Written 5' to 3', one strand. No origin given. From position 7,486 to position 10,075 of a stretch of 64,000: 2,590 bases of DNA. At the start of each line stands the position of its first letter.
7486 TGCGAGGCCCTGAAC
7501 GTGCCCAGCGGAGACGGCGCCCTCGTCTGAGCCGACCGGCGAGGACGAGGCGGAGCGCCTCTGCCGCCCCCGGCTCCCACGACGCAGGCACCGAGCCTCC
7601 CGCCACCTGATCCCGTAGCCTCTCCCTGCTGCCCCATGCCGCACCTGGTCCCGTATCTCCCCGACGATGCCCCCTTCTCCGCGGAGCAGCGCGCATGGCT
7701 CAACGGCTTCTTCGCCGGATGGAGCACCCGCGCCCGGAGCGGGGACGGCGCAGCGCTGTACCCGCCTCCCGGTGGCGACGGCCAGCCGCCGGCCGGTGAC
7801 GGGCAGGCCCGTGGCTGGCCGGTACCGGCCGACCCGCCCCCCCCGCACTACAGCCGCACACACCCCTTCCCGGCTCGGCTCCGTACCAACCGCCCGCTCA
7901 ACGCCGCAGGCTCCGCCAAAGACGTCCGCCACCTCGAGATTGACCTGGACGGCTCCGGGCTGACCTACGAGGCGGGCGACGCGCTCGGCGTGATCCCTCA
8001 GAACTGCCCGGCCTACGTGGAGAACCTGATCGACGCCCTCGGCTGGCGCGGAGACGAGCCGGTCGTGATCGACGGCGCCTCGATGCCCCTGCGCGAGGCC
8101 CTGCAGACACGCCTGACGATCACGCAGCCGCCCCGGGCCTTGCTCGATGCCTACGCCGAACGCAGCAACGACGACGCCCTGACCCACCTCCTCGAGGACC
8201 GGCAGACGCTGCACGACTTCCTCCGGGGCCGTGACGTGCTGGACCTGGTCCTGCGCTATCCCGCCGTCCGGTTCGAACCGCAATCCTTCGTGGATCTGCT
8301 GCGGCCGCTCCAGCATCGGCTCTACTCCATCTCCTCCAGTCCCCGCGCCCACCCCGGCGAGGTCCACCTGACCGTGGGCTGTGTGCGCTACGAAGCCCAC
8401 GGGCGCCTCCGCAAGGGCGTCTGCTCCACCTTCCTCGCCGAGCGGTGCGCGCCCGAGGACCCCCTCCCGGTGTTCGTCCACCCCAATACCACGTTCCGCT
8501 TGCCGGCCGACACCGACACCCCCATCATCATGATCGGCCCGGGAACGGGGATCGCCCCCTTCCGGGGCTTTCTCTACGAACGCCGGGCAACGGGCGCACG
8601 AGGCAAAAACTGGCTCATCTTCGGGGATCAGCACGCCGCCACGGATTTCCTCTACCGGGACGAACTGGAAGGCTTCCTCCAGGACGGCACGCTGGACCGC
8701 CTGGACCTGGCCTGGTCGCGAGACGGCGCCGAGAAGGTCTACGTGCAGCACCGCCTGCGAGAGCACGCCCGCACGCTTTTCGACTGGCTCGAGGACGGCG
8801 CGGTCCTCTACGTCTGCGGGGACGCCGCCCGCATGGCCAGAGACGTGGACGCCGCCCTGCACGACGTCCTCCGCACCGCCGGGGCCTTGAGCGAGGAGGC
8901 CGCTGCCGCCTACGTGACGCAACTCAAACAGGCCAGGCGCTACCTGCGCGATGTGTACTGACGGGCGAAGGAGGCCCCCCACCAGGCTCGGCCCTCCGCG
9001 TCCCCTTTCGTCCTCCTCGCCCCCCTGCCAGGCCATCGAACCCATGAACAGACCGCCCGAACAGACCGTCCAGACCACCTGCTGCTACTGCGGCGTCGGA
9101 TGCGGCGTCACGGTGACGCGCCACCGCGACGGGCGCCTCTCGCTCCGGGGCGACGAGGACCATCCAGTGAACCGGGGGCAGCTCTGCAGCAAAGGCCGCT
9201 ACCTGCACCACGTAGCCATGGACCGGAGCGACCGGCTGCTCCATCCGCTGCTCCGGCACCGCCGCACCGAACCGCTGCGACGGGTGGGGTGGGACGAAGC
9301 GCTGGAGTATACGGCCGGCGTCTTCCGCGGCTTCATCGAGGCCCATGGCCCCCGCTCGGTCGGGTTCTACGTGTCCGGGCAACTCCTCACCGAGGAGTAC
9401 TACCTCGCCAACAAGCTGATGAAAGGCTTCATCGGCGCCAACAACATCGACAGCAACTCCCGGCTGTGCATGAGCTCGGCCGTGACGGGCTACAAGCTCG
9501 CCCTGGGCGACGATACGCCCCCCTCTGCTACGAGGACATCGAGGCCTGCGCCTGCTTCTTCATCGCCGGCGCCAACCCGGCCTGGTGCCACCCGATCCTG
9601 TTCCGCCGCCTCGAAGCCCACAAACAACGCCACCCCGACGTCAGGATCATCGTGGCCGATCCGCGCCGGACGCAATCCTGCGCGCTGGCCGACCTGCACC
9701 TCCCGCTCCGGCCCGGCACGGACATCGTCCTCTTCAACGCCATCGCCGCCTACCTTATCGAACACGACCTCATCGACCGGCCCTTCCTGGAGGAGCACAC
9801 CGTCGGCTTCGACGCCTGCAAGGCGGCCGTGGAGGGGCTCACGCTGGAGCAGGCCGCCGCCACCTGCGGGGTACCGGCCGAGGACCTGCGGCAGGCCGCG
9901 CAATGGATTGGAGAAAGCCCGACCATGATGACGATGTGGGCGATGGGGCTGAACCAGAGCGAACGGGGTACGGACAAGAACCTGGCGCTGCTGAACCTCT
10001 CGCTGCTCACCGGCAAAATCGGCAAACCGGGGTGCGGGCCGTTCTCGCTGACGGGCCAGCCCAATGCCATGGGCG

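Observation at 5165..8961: Nitrite-reductase module built from a hemoprotein plus a split CysJ-like flavoprotein, all sharing one N-terminal peptide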

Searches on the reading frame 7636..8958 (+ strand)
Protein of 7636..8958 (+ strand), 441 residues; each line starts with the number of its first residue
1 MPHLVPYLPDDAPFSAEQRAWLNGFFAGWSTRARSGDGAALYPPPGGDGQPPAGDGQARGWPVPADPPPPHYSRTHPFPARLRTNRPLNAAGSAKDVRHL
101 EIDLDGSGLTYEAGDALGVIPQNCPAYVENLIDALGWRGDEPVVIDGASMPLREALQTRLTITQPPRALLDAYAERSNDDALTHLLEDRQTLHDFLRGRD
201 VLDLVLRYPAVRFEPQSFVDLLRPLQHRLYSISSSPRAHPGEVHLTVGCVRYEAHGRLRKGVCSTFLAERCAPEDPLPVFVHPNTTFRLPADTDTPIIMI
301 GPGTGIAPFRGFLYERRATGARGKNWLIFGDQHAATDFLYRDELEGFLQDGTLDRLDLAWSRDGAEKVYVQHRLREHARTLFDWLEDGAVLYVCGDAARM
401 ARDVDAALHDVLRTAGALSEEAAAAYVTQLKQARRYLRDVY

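Call 8: search_protein_families(library=ncbifam, proteins=[window:7636-8958:+], max_evalue=0.01)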
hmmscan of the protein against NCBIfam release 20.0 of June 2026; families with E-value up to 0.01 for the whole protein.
window:7636-8958:+ (441 aa): 11 families
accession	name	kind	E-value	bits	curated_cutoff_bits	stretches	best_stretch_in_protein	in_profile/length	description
NF004859.0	PRK06214.1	equivalog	1.3e-150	502.6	432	2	65-441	165-539/539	sulfite reductase subunit alpha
TIGR01931.1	cysJ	equivalog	1.9e-149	499.1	668.15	1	70-441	227-597/597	assimilatory sulfite reductase (NADPH) flavoprotein subunit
NF008197.0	PRK10953.1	equivalog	1.4e-131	439.7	838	1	71-441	232-601/601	NADPH-dependent assimilatory sulfite reductase flavoprotein subunit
NF058510.1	bifunc_CpcD_PetH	exception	1.4e-30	106.4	635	2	223-441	176-405/405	bifunctional rod-capping linker CpcD/ferredoxin--NADP reductase PetH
NF045929.1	FNRPetHCyano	equivalog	3.1e-30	105.3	600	2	223-441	180-411/411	ferredoxin--NADP reductase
TIGR03224.1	benzo_boxA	equivalog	2.5e-21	76.1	459.2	1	219-423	190-397/411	benzoyl-CoA 2,3-epoxidase subunit BoxA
NF040810.1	BenC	equivalog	1.2e-07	31.3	430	1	212-408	133-315/333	benzoate 1,2-dioxygenase electron transfer component BenC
NF009805.0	PRK13289.1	equivalog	5.8e-05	22.2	432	1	226-326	204-294/399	NO-inducible flavohemoprotein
NF045803.1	MethMoxFADbindMmoC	equivalog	0.00036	19.4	500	1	210-349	137-267/343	aromatic/alkene monooxygenase hydroxylase FAD-binding subunit MmoC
NF040830.1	sulfhyd_ShyC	equivalog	0.00055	19.2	600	1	287-370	101-185/288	NAD(P)-dependent hydrogenase/sulfhydrogenase 2 subunit gamma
NF008822.0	PRK11872.1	equivalog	0.0014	17.7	402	1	258-350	175-264/341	anthranilate 1,2-dioxygenase electron transfer component AntC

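Call 9: search_protein_families(library=pfam, proteins=[window:7636-8958:+], max_evalue=0.01)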
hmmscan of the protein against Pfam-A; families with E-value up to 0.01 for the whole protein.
window:7636-8958:+ (441 aa): 2 families
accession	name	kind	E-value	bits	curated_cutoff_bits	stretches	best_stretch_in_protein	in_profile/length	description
PF00667.26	FAD_binding_1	-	4.8e-33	115.1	32.3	1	72-266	3-222/222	FAD binding domain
PF00175.26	NAD_binding_1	-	3.3e-14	53.9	22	1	299-404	1-107/109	Oxidoreductase NAD-binding domain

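Call 27: find_homologous_proteins(query=window:7636-8958:+, max_evalue=1e-10)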
Query window:7636-8958:+ (441 aa): 8000 proteins with E <= 1e-10 among 8000 candidates; the best 120 are listed.
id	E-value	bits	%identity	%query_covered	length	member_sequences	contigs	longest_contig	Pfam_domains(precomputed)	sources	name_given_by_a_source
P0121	0.0e+0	1025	100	100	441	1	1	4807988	PF00175.27,PF00667.27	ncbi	-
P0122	2.3e-206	704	71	99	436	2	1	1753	PF00175.27,PF00667.27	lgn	-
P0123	9.2e-205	699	70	99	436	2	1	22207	PF00175.27,PF00667.27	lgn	-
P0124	3.3e-202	691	70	100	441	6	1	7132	PF00175.27,PF00667.27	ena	-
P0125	6.3e-181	620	65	99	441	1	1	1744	PF00175.27,PF00667.27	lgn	-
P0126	1.1e-178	613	66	99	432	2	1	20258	PF00175.27,PF00667.27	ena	-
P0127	1.7e-160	553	60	100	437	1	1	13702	PF00175.27,PF00667.27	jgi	jgi:sulfite reductase (NADPH) flavoprotein alpha-component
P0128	3.2e-158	546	59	100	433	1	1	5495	PF00175.27,PF00667.27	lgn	-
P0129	3.3e-156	539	58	98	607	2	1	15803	PF00175.27,PF00667.27,PF00258.31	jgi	jgi:sulfite reductase (NADPH) flavoprotein alpha-component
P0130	5.1e-156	538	62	84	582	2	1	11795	PF00175.27,PF00667.27,PF00258.31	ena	-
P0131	1.9e-155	536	61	93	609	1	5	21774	PF00175.27,PF00667.27,PF00258.31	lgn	-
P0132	6.8e-155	535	58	100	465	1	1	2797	PF00175.27,PF00667.27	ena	-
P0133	9.2e-153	528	59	98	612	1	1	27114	PF00175.27,PF00667.27,PF00258.31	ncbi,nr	ncbi:MAG: sulfite reductase subunit alpha [Verrucomicrobia bacterium]|nr:sulfite reductase subunit a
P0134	1.0e-152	527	60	91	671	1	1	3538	PF00175.27,PF00667.27,PF00258.31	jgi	jgi:sulfite reductase (NADPH) flavoprotein alpha-component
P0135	1.0e-152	527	63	84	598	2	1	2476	PF00175.27,PF00667.27,PF00258.31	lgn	-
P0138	1.6e-152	527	62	84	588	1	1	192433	PF00175.27,PF00667.27,PF00258.31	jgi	jgi:sulfite reductase (NADPH) flavoprotein alpha-component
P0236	6.5e-147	508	54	99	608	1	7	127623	PF00175.27,PF00667.27,PF00258.31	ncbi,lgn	-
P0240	7.4e-147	508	61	84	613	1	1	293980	PF00175.27,PF00667.27,PF00258.31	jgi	jgi:sulfite reductase (NADPH) flavoprotein alpha-component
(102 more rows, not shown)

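Call 29: find_encoding_contigs(protein=P0138, flank=7000, max_places=1)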
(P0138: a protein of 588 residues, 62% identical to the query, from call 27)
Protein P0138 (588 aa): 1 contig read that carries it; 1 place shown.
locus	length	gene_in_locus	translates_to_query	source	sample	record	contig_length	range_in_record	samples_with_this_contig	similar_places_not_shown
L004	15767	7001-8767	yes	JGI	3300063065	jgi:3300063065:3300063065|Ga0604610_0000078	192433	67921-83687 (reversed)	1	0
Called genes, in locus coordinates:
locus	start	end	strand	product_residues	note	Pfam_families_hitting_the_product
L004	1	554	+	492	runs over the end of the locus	PF13372:Alginate_exp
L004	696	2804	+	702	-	PF13237:Fer4_10 (faint), PF12838:Fer4_7 (faint), PF13187:Fer4_9 (faint), PF00037:Fer4 (faint), PF13247:Fer4_11, PF04976:DmsC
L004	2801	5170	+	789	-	PF04879:Molybdop_Fe4S4, PF00384:Molybdopterin, PF01568:Molydop_binding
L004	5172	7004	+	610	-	PF03460:NIR_SIR_ferr, PF01077:NIR_SIR, PF03460:NIR_SIR_ferr, PF01077:NIR_SIR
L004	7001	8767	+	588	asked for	PF00258:Flavodoxin_1, PF00667:FAD_binding_1, PF00175:NAD_binding_1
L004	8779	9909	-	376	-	PF10518:TAT_signal (weak), PF01436:NHL (faint)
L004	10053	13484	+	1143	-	PF23500:DUF7133, PF07995:GSDH, PF02985:HEAT (faint), PF13513:HEAT_EZ (faint), PF13646:HEAT_2 (weak), PF03130:HEAT_PBS (faint), PF13646:HEAT_2, PF00034:Cytochrom_C (faint)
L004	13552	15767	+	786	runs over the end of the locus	-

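Call 30: find_encoding_contigs(protein=P0236, flank=7000, max_places=1)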
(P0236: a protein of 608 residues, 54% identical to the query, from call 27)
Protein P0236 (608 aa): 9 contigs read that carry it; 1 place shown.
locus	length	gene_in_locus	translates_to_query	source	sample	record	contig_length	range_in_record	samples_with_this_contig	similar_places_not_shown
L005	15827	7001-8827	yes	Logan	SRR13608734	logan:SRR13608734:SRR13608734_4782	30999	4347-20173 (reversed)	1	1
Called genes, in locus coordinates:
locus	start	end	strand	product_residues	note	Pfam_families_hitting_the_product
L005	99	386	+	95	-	PF00216:Bac_DNA_binding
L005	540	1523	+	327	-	PF02558:ApbA, PF08546:ApbA_C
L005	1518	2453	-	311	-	PF00126:HTH_1, PF03466:LysR_substrate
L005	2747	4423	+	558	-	PF12838:Fer4_7 (faint), PF12797:Fer4_2 (faint), PF13237:Fer4_10 (faint), PF00037:Fer4 (faint), PF13247:Fer4_11, PF13187:Fer4_9 (weak), PF04976:DmsC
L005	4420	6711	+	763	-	PF04879:Molybdop_Fe4S4, PF00384:Molybdopterin, PF01568:Molydop_binding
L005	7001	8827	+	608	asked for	PF00258:Flavodoxin_1, PF00667:FAD_binding_1, PF00175:NAD_binding_1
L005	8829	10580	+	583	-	PF03460:NIR_SIR_ferr, PF01077:NIR_SIR, PF03460:NIR_SIR_ferr, PF01077:NIR_SIR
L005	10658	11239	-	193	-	PF13036:LpoB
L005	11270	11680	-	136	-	PF07233:DUF1425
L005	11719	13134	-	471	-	-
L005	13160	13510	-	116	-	-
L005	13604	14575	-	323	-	PF13646:HEAT_2, PF03130:HEAT_PBS (faint), PF13646:HEAT_2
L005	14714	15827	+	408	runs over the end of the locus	PF00255:GSHPx (faint), PF00578:AhpC-TSA, PF08534:Redoxin, PF00085:Thioredoxin (weak), PF13098:Thioredoxin_2 (faint), PF13905:Thioredoxin_8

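Call 31: find_encoding_contigs(protein=P0240, flank=7000, max_places=1)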
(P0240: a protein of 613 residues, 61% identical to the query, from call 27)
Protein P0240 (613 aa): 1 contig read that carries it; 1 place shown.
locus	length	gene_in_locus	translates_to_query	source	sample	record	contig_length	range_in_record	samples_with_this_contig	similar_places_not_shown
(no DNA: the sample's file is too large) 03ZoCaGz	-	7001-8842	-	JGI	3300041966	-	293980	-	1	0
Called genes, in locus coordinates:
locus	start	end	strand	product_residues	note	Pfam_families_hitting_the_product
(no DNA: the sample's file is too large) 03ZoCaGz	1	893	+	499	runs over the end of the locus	PF13372:Alginate_exp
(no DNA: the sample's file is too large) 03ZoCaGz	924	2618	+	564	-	PF12838:Fer4_7 (faint), PF12797:Fer4_2 (faint), PF00037:Fer4 (faint), PF13237:Fer4_10 (faint), PF13247:Fer4_11, PF13187:Fer4_9 (weak), PF04976:DmsC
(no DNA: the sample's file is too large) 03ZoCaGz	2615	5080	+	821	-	PF04879:Molybdop_Fe4S4, PF00384:Molybdopterin, PF01568:Molydop_binding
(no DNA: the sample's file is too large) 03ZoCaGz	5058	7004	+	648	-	PF03460:NIR_SIR_ferr, PF01077:NIR_SIR, PF03460:NIR_SIR_ferr, PF01077:NIR_SIR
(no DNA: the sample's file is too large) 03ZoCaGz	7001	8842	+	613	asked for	PF00258:Flavodoxin_1, PF00667:FAD_binding_1, PF00175:NAD_binding_1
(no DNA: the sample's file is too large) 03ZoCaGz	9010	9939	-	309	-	PF00126:HTH_1, PF03466:LysR_substrate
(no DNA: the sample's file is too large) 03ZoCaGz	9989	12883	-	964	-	PF01564:Spermine_synth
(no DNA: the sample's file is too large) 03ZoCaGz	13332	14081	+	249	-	PF04055:Radical_SAM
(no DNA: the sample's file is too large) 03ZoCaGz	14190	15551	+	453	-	PF00202:Aminotran_3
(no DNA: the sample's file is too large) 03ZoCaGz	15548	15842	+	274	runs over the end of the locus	PF00398:RrnaAD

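Call 85: predict_structure(alignment_id=A4)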
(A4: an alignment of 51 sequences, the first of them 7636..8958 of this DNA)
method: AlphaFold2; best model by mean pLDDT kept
length: 441 residues; sequences in the alignment: 51
mean_pLDDT: 89.8   pTM: 0.80
mean pLDDT of the five models: 89.8, 89.3, 88.9, 87.9, 87.4
residues with pLDDT >= 90: 348; 70-90: 47; 50-70: 20; < 50: 26
segments of 3 or more residues with pLDDT < 50: 1-3, 35-40, 42-54, 56-58
pLDDT, mean of each block of 10 residues (from residue 1): 65 84 75 50 39 47 67 93 96 95 94 97 96 98 97 98 96 96 94 94 96 98 96 96 96 90 91 93 95 97 93 98 97 95 97 98 93 98 98 86 95 98 98 91 69
secondary structure, 60 per line:
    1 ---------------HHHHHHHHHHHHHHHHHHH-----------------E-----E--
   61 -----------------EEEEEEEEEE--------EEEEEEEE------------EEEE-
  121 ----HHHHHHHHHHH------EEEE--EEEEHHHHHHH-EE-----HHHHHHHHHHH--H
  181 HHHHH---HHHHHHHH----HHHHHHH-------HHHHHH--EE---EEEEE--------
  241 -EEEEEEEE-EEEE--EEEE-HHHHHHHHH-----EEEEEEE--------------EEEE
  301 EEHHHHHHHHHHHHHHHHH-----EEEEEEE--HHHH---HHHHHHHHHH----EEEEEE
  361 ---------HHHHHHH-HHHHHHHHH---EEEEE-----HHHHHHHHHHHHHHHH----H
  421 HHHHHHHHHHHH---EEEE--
elements in order: H16-34 E78-87 E96-103 E116-119 H125-135 E142-145 E148-151 H152-158 H167-177 H180-185 H189-196 H201-207 H215-220 E228-232 E242-249 E251-254 E257-260 H262-270 E276-282 E297-302 H303-319 E325-331 H334-337 H341-350 E355-360 H370-376 H378-386 E390-394 H400-415 H420-432 E436-439

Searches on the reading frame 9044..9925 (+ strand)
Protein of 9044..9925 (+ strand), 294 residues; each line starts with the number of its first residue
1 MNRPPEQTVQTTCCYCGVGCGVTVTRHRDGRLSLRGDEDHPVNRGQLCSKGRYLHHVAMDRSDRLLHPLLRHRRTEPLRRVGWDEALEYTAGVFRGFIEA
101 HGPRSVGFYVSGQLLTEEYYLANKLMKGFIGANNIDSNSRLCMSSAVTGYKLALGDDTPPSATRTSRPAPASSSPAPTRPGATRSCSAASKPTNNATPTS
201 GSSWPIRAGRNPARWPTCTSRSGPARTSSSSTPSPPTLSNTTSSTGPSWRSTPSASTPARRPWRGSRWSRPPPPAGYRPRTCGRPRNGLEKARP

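Call 9: search_protein_families(library=pfam, proteins=[window:9044-9925:+], max_evalue=0.01)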
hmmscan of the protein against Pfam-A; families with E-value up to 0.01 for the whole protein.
window:9044-9925:+ (294 aa): 2 families
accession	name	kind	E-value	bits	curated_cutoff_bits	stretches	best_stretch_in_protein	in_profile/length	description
PF04879.21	Molybdop_Fe4S4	-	3.9e-16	59.2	22.7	1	7-55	2-50/55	Molybdopterin oxidoreductase Fe4S4 domain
PF00384.28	Molybdopterin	-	7e-15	55.3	24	1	64-151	1-91/353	Molybdopterin oxidoreductase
